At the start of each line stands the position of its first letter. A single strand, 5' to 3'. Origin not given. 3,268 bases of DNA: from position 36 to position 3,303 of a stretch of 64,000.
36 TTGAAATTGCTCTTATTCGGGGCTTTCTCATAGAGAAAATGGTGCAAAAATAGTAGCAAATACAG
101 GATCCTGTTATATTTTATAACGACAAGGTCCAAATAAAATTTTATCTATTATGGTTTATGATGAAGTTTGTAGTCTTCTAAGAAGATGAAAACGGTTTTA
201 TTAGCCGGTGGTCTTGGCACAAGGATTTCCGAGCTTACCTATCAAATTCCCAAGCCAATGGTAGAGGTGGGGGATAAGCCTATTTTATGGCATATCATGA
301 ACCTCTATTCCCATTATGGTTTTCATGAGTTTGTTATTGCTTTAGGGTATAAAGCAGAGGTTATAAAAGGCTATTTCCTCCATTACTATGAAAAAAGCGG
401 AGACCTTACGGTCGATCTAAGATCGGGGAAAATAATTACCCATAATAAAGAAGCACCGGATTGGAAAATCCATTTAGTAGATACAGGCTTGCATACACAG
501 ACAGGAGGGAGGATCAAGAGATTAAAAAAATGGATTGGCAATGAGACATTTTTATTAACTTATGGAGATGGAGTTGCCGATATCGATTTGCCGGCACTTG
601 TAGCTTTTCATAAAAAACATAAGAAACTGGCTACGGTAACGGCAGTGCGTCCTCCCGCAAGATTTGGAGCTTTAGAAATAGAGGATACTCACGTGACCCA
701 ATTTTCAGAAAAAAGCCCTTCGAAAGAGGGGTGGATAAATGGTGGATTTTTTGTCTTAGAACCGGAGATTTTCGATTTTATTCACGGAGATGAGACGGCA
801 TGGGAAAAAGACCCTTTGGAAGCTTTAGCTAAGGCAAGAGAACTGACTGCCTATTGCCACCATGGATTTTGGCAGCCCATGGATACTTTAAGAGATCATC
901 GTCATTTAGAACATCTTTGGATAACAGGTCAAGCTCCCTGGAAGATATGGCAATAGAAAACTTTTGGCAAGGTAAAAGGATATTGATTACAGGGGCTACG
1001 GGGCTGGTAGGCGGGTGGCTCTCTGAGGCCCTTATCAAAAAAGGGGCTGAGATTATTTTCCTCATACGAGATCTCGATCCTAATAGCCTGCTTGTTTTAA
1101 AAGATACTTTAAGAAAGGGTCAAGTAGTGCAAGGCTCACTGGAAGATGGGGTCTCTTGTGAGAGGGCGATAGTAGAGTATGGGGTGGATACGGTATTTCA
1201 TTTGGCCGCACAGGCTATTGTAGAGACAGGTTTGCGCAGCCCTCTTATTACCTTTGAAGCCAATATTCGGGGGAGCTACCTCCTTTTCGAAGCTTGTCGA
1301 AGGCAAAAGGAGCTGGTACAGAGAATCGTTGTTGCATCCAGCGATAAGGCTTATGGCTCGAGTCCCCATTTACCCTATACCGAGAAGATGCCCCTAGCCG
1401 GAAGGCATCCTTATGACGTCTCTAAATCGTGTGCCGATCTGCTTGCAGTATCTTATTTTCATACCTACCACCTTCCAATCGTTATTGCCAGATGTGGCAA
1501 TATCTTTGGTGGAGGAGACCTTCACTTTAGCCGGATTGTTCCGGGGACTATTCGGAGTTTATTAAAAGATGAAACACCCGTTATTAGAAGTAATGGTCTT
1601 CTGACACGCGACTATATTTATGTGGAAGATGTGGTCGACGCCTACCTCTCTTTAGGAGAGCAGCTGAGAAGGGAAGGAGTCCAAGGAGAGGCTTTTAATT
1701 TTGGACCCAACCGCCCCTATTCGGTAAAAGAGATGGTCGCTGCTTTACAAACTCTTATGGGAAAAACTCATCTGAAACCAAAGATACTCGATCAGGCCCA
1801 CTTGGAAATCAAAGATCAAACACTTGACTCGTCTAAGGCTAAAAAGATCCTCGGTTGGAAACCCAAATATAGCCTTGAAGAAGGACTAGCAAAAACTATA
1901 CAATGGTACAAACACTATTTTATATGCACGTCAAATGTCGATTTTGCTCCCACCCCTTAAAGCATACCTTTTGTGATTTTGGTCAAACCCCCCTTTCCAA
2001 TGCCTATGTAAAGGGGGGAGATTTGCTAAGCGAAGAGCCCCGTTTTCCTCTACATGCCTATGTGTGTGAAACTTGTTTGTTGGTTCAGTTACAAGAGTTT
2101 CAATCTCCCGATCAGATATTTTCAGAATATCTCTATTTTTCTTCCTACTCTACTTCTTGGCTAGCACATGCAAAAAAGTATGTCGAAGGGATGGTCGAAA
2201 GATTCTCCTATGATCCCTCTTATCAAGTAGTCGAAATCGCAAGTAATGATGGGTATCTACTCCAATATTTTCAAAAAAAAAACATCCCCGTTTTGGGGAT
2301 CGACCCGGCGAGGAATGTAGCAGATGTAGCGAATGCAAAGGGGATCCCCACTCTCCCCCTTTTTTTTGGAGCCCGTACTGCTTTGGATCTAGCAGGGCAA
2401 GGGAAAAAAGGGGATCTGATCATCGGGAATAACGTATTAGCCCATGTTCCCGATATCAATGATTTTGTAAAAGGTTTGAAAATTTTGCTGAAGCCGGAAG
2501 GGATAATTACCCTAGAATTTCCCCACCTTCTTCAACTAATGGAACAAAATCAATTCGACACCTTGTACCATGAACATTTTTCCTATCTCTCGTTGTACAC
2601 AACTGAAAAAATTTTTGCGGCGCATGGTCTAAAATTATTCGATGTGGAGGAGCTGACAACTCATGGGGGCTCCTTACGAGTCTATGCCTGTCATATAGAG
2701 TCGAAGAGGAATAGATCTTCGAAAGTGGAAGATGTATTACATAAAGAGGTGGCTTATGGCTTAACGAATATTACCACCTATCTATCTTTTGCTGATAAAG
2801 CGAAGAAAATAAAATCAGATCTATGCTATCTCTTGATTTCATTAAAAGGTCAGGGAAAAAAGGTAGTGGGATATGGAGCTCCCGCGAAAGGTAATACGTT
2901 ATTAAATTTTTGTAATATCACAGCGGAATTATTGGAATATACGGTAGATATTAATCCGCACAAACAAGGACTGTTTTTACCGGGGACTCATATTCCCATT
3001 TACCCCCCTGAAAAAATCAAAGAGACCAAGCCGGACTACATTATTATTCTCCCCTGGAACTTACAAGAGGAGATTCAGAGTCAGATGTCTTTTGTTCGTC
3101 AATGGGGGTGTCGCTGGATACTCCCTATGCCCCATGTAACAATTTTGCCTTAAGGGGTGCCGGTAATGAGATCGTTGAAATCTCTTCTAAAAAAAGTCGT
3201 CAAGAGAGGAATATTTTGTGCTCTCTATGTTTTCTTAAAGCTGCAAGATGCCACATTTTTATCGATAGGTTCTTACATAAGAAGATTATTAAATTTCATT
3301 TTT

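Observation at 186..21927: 22-kb, 23-gene nucleotide-sugar tailoring cluster with no canonical assembly or export genes in view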

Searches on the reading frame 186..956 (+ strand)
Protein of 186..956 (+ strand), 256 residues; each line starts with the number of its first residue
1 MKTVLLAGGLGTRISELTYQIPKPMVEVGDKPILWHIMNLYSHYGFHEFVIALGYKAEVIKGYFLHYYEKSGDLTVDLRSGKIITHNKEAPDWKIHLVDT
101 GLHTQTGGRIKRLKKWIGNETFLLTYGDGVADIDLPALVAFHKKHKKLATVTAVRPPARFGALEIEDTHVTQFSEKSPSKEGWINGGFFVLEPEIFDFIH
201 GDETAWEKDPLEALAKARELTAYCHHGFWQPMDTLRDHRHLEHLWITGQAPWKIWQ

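Call 5: search_protein_families(library=pfam, proteins=[window:186-956:+], max_evalue=0.001)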
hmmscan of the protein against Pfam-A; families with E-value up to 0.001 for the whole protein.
window:186-956:+ (256 aa): 2 families
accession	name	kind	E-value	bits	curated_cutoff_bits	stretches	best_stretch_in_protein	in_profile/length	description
PF00483.29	NTP_transferase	-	2.9e-21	76.6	21.2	1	2-202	1-191/245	Nucleotidyl transferase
PF12804.13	NTP_transf_3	-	8e-06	26.6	27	1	4-57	2-50/160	MobA-like NTP transferase domain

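Call 8: search_protein_families(library=ncbifam, proteins=[window:186-956:+], max_evalue=0.01)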
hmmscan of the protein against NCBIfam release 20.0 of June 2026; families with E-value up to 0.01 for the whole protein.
window:186-956:+ (256 aa): 28 families (the best 25 are shown)
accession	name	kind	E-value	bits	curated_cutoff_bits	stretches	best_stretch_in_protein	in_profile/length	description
TIGR02623.1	G1P_cyt_trans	equivalog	5.6e-116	386.4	300.25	1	1-255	1-255/255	glucose-1-phosphate cytidylyltransferase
NF049965.1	GlMnHpPGnyltfHddC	equivalog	8.2e-27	94.3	300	1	1-200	1-176/221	D-glycero-D-manno-heptose 1-phosphate guanosyltransferase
TIGR03992.1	Arch_glmU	subfamily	2.3e-26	92.6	292.1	2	1-69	1-69/393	bifunctional sugar-1-phosphate nucleotidylyltransferase/acetyltransferase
NF052502.1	man1P_GTase_Rv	exception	3.9e-23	81.9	440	1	2-238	2-223/352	mannose-1-phosphate guanylyltransferase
NF045761.1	NAMPUrTaseMurU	equivalog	1.7e-19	70.6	250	2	1-61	1-61/226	N-acetylmuramate alpha-1-phosphate uridylyltransferase MurU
NF041313.1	UDPGP_AglF_Halo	equivalog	4.9e-18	65.4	400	1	1-68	1-68/234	UTP--glucose-1-phosphate uridylyltransferase AglF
TIGR01208.1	rmlA_long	equivalog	2.6e-14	52.9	320.25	1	2-206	1-189/353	glucose-1-phosphate thymidylyltransferase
NF041173.1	Sug_nt_acttase_Thmprot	equivalog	5.1e-14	52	600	1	1-201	1-178/405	bifunctional sugar-1-phosphate nucleotidylyltransferase/acetyltransferase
NF041135.1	IPPtranDIPPsyn_Thcocales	equivalog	6.9e-11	41.8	580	1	1-66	1-62/419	bifunctional L-myo-inositol-1-phosphate cytidylyltransferase/CDP-L-myo-inositol myo-inositolphosphotransferase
TIGR01099.1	galU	equivalog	9.2e-11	41.8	326.8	1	1-200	2-215/261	UTP--glucose-1-phosphate uridylyltransferase GalU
TIGR02091.1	glgC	equivalog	5.9e-09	35.5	424.9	1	3-181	3-180/364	glucose-1-phosphate adenylyltransferase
NF003670.0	PRK05293.1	equivalog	2.9e-08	33.1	470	1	3-31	7-35/382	glucose-1-phosphate adenylyltransferase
NF001947.0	PRK00725.1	subfamily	6.6e-06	25.1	470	1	3-31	19-47/426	glucose-1-phosphate adenylyltransferase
NF045697.1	MurNAcPUrMurU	equivalog_domain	8e-06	25.4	370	1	5-62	2-59/229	N-acetylmuramate alpha-1-phosphate uridylyltransferase MurU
TIGR01173.1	glmU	equivalog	1.7e-05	23.9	366.85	1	1-64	1-61/452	bifunctional UDP-N-acetylglucosamine diphosphorylase/glucosamine-1-phosphate N-acetyltransferase GlmU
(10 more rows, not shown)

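Call 10: find_encoding_contigs(protein=window:186-956:+, flank=10000, max_places=6)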
Protein window:186-956:+ (256 aa): 3 contigs read that carry it; 2 places shown.
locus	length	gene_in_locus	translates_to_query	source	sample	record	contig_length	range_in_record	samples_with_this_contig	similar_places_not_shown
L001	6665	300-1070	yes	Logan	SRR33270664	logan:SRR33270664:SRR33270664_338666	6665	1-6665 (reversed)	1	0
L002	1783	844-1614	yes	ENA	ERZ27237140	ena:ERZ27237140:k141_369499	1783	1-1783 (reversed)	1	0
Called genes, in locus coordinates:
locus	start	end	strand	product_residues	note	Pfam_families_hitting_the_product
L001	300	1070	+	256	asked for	PF00483:NTP_transferase, PF12804:NTP_transf_3 (weak)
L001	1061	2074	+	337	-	PF04321:RmlD_sub_bind (weak), PF05368:NmrA, PF01073:3Beta_HSD, PF01370:Epimerase, PF02719:Polysacc_synt_2, PF07993:NAD_binding_4 (faint), PF13460:NAD_binding_10 (weak), PF16363:GDP_Man_Dehyd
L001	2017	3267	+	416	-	PF08421:Methyltransf_13, PF13489:Methyltransf_23, PF08241:Methyltransf_11 (weak), PF08242:Methyltransf_12, PF08484:Methyltransf_14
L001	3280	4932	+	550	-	-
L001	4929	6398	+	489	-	PF01467:CTP_transf_like (weak), PF00294:PfkB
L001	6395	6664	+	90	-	?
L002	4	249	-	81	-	-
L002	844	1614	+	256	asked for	PF00483:NTP_transferase, PF12804:NTP_transf_3 (weak)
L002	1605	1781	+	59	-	?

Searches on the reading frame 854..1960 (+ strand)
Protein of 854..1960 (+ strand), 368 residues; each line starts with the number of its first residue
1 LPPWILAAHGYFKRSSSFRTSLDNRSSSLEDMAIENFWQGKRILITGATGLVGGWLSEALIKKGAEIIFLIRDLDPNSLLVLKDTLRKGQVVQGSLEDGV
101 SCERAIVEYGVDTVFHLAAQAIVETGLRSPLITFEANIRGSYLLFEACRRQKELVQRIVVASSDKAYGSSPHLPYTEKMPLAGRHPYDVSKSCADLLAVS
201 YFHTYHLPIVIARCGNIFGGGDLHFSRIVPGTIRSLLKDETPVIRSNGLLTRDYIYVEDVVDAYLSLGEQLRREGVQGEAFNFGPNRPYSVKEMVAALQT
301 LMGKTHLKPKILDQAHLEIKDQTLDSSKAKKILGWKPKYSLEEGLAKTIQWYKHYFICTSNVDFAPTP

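Call 5: search_protein_families(library=pfam, proteins=[window:854-1960:+], max_evalue=0.001)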
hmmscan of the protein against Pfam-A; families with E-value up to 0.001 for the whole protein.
window:854-1960:+ (368 aa): 8 families
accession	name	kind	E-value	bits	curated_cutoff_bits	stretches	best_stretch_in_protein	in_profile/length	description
PF16363.11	GDP_Man_Dehyd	-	8.4e-50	170.5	27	1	44-348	1-332/332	GDP-mannose 4,6 dehydratase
PF01370.27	Epimerase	-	4.7e-47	160.8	20.9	1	43-284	1-240/240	NAD dependent epimerase/dehydratase family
PF02719.21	Polysacc_synt_2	-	1.7e-13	50.9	20.2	1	43-307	1-252/293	Polysaccharide biosynthesis protein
PF01073.25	3Beta_HSD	-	1.5e-09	37.8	22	1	44-298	1-264/280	3-beta hydroxysteroid dehydrogenase/isomerase family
PF07993.18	NAD_binding_4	-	8.8e-09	35.3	20.1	1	45-219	1-209/258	Male sterility protein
PF05368.20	NmrA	-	1.6e-08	34.9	27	1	41-133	3-79/298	NmrA-like family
PF04321.23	RmlD_sub_bind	-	7.2e-07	29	27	1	42-220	2-154/287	RmlD substrate binding domain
PF13460.12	NAD_binding_10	-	1.5e-05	25.4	27.2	1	47-172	1-107/184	NAD(P)H-binding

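Call 8: search_protein_families(library=ncbifam, proteins=[window:854-1960:+], max_evalue=0.01)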
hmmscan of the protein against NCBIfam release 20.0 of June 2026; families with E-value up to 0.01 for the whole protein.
window:854-1960:+ (368 aa): 35 families (the best 25 are shown)
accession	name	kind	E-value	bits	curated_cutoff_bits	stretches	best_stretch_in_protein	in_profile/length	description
TIGR02622.1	CDP_4_6_dhtase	equivalog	6.9e-63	212.9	278.45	1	37-361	1-339/352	CDP-glucose 4,6-dehydratase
TIGR01181.1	dTDP_gluc_dehyt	equivalog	5.1e-49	167.1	365.1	1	42-354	1-313/321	dTDP-glucose 4,6-dehydratase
TIGR04180.1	EDH_00030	hypoth_equivalog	1.6e-42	145.6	475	1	43-340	1-297/297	NAD-dependent 4,6-dehydratase LegB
TIGR01179.1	galE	equivalog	1.3e-37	129.4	262.3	2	42-219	1-178/332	UDP-glucose 4-epimerase GalE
NF007582.0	PRK10217.1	equivalog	4e-31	108.4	698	1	41-353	2-332/355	dTDP-glucose 4,6-dehydratase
NF007490.0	PRK10084.1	subfamily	9.4e-28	97.2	649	1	42-354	2-336/361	dTDP-glucose 4,6-dehydratase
NF011728.1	PRK15181.1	equivalog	5.5e-26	91.4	760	1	37-353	12-338/348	Vi polysaccharide biosynthesis UDP-N-acetylglucosaminuronic acid C-4 epimerase TviC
NF007956.0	PRK10675.1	subfamily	3.1e-22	79.2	394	2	42-192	2-154/338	UDP-glucose 4-epimerase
TIGR02197.1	heptose_epim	equivalog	1e-18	67.6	274.6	1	43-354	1-315/316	ADP-glyceromanno-heptose 6-epimerase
TIGR03466.1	HpnA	hypoth_equivalog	8.3e-18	64.3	367.65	1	42-311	2-255/327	hopanoid-associated sugar epimerase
TIGR01472.1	gmd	equivalog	1.8e-17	63.6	415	1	42-208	2-176/342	GDP-mannose 4,6-dehydratase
NF052578.1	StrlDmthSdmBMthl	equivalog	2e-14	54.1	600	1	43-308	3-251/328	sterol demethylase protein SdmB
NF043036.1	ErythonDh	equivalog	5.9e-14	52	325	1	42-307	2-271/321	D-erythronate dehydrogenase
NF042422.1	oxyalk_red_OleD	equivalog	1.1e-13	51.2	580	1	42-308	2-256/329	2-alkyl-3-oxoalkanoate reductase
NF042423.1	oxyalk_red_Shew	equivalog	1.1e-11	44.4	580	1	41-298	9-253/331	2-alkyl-3-oxoalkanoate reductase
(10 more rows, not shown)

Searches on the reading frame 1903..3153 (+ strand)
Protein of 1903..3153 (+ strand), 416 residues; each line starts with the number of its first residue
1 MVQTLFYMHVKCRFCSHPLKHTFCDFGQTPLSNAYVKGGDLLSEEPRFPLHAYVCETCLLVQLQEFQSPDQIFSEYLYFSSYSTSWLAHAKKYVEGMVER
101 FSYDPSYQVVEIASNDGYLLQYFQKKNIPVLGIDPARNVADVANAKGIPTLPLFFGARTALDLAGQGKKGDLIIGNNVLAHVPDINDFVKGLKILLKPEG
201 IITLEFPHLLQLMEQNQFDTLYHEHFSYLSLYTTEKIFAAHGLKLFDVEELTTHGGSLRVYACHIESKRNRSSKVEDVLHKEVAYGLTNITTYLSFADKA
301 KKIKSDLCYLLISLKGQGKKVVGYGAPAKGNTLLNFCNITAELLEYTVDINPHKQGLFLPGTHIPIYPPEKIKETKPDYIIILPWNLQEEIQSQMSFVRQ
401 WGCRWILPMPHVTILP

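Call 5: search_protein_families(library=pfam, proteins=[window:1903-3153:+], max_evalue=0.001)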
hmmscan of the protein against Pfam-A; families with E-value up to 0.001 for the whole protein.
window:1903-3153:+ (416 aa): 6 families
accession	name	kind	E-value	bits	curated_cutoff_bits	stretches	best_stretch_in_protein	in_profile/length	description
PF08484.17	Methyltransf_14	-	1.4e-62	210.7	23.5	1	253-410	2-160/160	C-methyltransferase C-terminal domain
PF08421.16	Methyltransf_13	-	2.3e-21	76.1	31.3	1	12-73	1-62/62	Putative zinc binding domain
PF13489.12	Methyltransf_23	-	4.5e-13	49.7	27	1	94-245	9-161/164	Methyltransferase domain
PF08242.18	Methyltransf_12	-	7.7e-09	36.6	30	1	110-202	1-98/98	Methyltransferase domain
PF08241.18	Methyltransf_11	-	2.7e-06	28.3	21.2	1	111-202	2-93/95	Methyltransferase domain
PF13649.12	Methyltransf_25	-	9.1e-05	23.5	27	1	109-200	1-97/97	Methyltransferase domain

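Call 8: search_protein_families(library=ncbifam, proteins=[window:1903-3153:+], max_evalue=0.01)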
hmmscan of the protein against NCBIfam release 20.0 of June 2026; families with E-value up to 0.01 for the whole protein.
window:1903-3153:+ (416 aa): 2 families
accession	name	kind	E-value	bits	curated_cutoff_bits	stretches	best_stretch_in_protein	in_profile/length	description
TIGR01983.1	UbiG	equivalog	5.8e-06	25.8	102.95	1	106-204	50-151/228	bifunctional 2-polyprenyl-6-hydroxyphenol methylase/3-demethylubiquinol 3-O-methyltransferase UbiG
NF045667.1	MTase_DVU1556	equivalog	0.0038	16.7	155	1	96-205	13-120/213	DVU_1556 family methyltransferase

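Call 49: search_solved_structures(query=window:1903-3153:+, max_evalue=0.00001)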
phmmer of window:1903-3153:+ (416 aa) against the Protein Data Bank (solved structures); distinct sequences matched with E-value up to 0.00001: 11.
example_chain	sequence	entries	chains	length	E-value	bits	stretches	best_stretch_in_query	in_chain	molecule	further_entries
4rv9_A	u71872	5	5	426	1.6e-94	320.7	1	11-416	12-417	D-mycarose 3-C-methyltransferase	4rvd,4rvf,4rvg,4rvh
3ndi_A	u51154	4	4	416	5.1e-67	230.1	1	11-414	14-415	Methyltransferase | TcaB9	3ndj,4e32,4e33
4e31_A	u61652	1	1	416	1e-66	229.1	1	11-414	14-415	TcaB9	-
4e2y_A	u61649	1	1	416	1.3e-66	228.7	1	11-414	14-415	TcaB9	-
4e2x_A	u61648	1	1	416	1.8e-66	228.3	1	11-414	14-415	TcaB9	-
4e2z_A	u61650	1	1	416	4.8e-66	226.9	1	11-414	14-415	TcaB9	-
4e2w_A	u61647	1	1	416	4.8e-66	226.9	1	11-414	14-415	TcaB9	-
5t64_A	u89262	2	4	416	5e-66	226.8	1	10-415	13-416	Sugar 3-C-methyl transferase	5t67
4e30_A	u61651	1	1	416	1.3e-65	225.5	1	11-414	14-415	TcaB9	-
5t6b_A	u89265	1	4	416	4.8e-65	223.6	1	10-414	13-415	Sugar 3-C-methyl transferase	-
3e8s_A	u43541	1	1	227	2e-06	30.5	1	108-221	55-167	Putative SAM Dependent Methyltransferase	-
